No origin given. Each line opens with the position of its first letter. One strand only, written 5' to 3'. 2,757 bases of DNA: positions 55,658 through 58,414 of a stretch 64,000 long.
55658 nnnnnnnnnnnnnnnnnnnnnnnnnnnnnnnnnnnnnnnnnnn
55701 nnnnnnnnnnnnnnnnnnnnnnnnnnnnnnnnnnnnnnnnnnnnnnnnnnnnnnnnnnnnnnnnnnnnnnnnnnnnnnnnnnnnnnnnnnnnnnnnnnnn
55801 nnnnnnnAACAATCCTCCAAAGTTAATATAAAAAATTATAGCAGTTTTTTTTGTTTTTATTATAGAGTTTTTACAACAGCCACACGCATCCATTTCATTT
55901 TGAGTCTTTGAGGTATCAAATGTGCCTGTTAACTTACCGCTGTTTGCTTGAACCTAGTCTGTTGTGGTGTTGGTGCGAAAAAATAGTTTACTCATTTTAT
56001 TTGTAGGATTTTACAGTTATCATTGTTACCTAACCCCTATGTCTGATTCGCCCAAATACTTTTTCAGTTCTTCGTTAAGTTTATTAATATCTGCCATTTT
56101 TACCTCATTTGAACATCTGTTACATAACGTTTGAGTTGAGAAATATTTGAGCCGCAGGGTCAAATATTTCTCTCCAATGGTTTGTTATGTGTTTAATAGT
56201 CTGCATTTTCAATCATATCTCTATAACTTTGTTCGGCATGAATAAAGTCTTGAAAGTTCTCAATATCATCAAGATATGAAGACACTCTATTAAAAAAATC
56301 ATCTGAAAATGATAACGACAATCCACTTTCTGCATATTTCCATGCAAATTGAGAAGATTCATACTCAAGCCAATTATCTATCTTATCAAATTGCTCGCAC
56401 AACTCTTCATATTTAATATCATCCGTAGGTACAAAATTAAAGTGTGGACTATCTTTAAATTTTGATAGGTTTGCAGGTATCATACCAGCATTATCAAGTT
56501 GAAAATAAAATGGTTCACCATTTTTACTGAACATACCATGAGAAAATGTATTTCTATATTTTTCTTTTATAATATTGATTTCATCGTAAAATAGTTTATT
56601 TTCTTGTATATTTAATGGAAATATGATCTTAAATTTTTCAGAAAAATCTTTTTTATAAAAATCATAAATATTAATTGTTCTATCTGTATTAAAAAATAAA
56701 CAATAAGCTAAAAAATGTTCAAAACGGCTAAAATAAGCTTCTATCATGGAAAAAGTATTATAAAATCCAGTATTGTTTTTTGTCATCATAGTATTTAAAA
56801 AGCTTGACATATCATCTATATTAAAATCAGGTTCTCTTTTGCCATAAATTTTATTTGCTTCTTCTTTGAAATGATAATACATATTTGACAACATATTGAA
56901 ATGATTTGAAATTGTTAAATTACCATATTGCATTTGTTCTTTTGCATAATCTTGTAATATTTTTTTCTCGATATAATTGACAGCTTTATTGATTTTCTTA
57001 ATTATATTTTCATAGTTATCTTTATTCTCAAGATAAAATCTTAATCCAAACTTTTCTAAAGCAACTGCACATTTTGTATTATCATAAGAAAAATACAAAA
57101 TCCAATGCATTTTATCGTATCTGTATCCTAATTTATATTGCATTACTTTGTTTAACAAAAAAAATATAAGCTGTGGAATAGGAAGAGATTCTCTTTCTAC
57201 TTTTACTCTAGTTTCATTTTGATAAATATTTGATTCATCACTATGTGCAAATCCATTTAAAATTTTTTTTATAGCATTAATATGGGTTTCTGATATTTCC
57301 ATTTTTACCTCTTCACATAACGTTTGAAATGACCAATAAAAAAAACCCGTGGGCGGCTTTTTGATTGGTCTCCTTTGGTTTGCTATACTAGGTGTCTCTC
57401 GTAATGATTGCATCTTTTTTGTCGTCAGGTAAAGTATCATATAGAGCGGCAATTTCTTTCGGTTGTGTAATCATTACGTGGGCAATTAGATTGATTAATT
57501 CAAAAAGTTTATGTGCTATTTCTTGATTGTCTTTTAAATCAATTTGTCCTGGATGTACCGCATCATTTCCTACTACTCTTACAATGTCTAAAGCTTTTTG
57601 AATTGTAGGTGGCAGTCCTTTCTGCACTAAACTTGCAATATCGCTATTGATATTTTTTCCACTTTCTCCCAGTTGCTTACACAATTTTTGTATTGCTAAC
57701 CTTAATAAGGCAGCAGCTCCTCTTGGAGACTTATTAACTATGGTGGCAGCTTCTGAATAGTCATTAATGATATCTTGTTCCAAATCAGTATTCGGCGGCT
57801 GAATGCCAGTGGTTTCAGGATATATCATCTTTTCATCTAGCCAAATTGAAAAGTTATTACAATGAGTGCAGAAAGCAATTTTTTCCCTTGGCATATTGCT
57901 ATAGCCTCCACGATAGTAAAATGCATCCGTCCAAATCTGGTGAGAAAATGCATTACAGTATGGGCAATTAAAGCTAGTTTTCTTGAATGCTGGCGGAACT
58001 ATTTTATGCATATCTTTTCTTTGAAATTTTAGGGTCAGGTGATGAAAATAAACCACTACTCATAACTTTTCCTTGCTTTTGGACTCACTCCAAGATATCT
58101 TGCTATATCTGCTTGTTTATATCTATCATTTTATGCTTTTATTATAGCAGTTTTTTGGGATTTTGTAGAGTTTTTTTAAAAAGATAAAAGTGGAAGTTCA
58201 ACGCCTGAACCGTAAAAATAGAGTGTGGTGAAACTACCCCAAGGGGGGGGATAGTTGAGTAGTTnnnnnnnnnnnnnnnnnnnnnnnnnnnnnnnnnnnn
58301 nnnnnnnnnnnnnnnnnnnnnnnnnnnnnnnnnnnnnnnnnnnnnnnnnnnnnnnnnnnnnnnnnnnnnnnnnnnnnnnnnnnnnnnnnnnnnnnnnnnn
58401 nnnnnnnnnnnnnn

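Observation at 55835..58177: ~2.3 kb insertion between dnaK and a DUF2147 gene, bracketed by direct repeats that duplicate a promoter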

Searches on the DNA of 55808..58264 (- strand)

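Call 36: build_rna_model(alignment_id=A3, structure=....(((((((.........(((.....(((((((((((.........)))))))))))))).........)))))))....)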
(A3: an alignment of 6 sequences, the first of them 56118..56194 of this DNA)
Model R1 built from alignment A3 (6 sequences, 82 columns); structure: as given.
model positions 77; base pairs 21; branch points 0; effective number of sequences 2.76; information 0.734 bits per position. Calibrated on 0.2 Mb of random sequence (short: E-values are rough).
structure used (alignment columns):
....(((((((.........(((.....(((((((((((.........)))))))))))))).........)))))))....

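Call 37: search_with_rna_model(model_id=R1, sources=[window, L019, L020, L021, L022, L023, L024, L025, L026, L007, L009, L017], max_evalue=10, show_alignments=0)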
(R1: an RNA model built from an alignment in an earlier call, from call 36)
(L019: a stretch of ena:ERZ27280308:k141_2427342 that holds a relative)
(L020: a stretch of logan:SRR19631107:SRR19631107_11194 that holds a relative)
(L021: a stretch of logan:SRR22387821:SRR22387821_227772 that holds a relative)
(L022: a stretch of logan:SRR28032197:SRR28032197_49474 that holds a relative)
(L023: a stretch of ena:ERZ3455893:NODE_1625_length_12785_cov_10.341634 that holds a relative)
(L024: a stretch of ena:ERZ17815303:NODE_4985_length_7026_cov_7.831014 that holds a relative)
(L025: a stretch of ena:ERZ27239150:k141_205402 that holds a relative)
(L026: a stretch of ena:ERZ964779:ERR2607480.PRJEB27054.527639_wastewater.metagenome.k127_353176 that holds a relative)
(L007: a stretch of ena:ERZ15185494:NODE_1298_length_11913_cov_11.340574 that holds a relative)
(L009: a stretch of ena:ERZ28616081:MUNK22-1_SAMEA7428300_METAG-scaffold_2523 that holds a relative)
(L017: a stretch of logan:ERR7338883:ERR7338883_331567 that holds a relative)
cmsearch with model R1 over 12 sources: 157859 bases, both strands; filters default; matches with E-value up to 10: 27.
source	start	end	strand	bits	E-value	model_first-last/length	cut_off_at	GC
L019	11266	11342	-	94.4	5.3e-16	1-77/77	no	0.3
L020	7916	7992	+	92.6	1.2e-15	1-77/77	no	0.31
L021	7916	7992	+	92.6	1.2e-15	1-77/77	no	0.31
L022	1408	1484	+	92.6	1.2e-15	1-77/77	no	0.31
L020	10594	10670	+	90.6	3.1e-15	1-77/77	no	0.34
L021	10594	10670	+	90.6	3.1e-15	1-77/77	no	0.34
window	56118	56194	-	78.7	7.6e-13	1-77/77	no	0.35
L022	4086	4154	+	76.7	2e-12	1-69/77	3'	0.35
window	57311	57392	-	62.4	1.5e-09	1-77/77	no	0.4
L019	11266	11342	+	41.8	2.2e-05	1-77/77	no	0.3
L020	7916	7992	-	40.8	3.3e-05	1-77/77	no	0.31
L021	7916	7992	-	40.8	3.3e-05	1-77/77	no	0.31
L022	1408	1484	-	40.8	3.3e-05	1-77/77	no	0.31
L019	14828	14966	-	32.9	0.0013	1-77/77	no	0.3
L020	10594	10670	-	31.8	0.0022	1-77/77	no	0.34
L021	10594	10670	-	31.8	0.0022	1-77/77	no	0.34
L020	479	556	+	31.6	0.0024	1-77/77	no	0.28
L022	4106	4142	-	29.8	0.0057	21-57/77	no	0.38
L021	556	633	+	28.8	0.0087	1-77/77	no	0.27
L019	9109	9194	+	26.3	0.029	1-77/77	no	0.29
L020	9110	9190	+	18.8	0.93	1-77/77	no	0.21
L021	9110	9190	+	18.8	0.93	1-77/77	no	0.21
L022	2602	2682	+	18.8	0.93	1-77/77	no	0.21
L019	16302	16443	-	18.1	1.3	1-77/77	no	0.35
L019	13124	13163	+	17.4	1.8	1-77/77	no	0.28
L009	9459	9499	-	15.6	4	1-77/77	no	0.34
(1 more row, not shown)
